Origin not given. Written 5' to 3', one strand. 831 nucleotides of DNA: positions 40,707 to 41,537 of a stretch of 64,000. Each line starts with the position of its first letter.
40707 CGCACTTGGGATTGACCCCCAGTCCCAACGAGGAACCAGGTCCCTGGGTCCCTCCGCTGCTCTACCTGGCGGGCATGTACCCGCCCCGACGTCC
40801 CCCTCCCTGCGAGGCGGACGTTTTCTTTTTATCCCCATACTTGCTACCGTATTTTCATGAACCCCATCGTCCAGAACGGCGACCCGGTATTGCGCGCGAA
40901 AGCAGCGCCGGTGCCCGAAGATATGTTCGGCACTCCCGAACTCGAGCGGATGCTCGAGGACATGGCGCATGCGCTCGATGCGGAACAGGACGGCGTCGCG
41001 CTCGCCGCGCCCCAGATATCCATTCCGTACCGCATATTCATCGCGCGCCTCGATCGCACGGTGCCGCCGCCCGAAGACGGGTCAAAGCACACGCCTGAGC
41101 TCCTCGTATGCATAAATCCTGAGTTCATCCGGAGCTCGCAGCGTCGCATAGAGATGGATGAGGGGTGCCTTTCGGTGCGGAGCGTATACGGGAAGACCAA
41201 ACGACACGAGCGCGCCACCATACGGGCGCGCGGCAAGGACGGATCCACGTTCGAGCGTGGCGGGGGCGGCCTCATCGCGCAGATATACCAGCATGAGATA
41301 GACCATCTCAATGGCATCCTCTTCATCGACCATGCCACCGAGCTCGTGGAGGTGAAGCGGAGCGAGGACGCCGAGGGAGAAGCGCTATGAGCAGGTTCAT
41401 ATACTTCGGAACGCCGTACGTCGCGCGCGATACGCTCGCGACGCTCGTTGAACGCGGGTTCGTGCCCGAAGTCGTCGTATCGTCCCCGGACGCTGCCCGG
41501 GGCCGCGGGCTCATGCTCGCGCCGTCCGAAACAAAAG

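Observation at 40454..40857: A 400-bp noncoding leader ending in a strong intrinsic terminator 20 nt before def, which has no SD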

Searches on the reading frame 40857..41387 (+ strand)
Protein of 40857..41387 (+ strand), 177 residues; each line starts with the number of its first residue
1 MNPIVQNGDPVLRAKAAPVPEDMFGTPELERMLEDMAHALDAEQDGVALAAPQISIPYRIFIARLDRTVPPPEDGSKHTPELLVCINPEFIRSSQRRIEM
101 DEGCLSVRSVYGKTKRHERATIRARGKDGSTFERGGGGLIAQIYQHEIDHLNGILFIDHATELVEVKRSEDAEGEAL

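Call 9: find_related_loci(query=window:40857-41387:+, collection=genome_contigs, flank=4000)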
Query window:40857-41387:+ (177 aa) in genome_contigs; peptide patterns used: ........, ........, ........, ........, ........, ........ (x = any residue, [..] = any of these).
600 stretches matched a pattern (row limit reached: there are more); 595 encode a relative of the query (tblastn E <= 1e-3); the best 80 are kept; 80 distinct loci.
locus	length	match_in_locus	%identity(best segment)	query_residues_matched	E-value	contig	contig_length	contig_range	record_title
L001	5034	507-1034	61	1-172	1e-67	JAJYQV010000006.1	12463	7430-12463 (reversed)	MAG: bacterium isolate DS4.bin61 NODE_6112_length_12463_cov_4.765483, whole genome shotgun sequence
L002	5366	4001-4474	51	1-166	1e-49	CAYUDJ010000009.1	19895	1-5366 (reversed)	MAG TPA_asm: uncultured Candidatus Saccharibacteria bacterium isolate SRP219642_co5_29 genome assembly, contig: NODE_383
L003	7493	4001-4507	45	6-173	1e-44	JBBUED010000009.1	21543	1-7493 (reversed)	MAG: Patescibacteria group bacterium isolate H52-bin132_1 H52_bin132_1_000000000009, whole genome shotgun sequence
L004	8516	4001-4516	45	1-172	6e-43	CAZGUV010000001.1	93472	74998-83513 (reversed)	MAG TPA_asm: uncultured Candidatus Saccharibacteria bacterium isolate SRP257259_co1_62 genome assembly, contig: NODE_204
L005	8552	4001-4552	41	4-167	3e-38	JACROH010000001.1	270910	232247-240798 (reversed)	MAG: Candidatus Lloydbacteria bacterium isolate NC_groundwater_1956_Pr3_S-0.2um_47_5 scaffold_62052, whole genome shotgu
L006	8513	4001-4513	41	4-172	1e-37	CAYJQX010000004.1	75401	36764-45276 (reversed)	MAG TPA_asm: uncultured Candidatus Saccharibacteria bacterium isolate ERP125453_co1_27 genome assembly, contig: NODE_186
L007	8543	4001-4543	40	4-166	2e-35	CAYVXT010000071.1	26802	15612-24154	MAG TPA_asm: uncultured Candidatus Saccharibacteria bacterium isolate binchicken_co200_56 genome assembly, contig: k141_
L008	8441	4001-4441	43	3-163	1e-30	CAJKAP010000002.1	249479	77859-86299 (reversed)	MAG TPA_asm: uncultured Sutterella sp. isolate ERR1190594-bin.2 genome assembly, contig: NODE_6_length_249479_cov_9.4038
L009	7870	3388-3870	39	4-172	1e-29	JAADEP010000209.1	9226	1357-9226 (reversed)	MAG: Chloroflexota bacterium isolate L_MetaBat.228 contig-127_9368, whole genome shotgun sequence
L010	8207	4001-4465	40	4-162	4e-29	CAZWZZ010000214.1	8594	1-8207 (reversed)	MAG TPA_asm: uncultured Caldilineaceae bacterium isolate binchicken_co15_113 genome assembly, contig: NODE_6664_length_8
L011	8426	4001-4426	42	4-163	1e-28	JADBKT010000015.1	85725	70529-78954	MAG: Hydrogenibacillus sp. isolate Bu13 bin.13_contig15, whole genome shotgun sequence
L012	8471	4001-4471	38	4-177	2e-28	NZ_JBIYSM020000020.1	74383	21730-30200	Brevibacillus sp. H7 H7_scaffold20, whole genome shotgun sequence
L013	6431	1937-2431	35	1-173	3e-28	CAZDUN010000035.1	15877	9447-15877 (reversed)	MAG TPA_asm: uncultured Pelolinea sp. isolate binchicken_co44_220 genome assembly, contig: NODE_4815_length_15877_cov_4.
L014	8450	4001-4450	40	1-163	5e-28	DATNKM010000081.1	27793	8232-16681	MAG TPA_asm: Candidatus Acidiferrales bacterium isolate SMAG_U11425 k141_752940, whole genome shotgun sequence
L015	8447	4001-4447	37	3-165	5e-28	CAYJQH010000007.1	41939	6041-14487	MAG TPA_asm: uncultured Gammaproteobacteria bacterium isolate ERP125453_co1_14 genome assembly, contig: NODE_694_length_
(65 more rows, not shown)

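Call 58: search_protein_families(library=pfam, proteins=[window:40857-41387:+], max_evalue=0.1)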
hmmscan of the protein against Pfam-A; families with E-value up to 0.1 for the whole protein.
window:40857-41387:+ (177 aa): 2 families
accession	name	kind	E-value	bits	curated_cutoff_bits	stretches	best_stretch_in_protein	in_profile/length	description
PF01327.26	Pep_deformylase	-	8e-41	139.7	22.8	1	1-163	1-153/156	Polypeptide deformylase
PF02045.20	CBFB_NFYA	-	0.052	14.6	27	1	96-129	21-54/56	CCAAT-binding transcription factor (CBF-B/NF-YA) subunit B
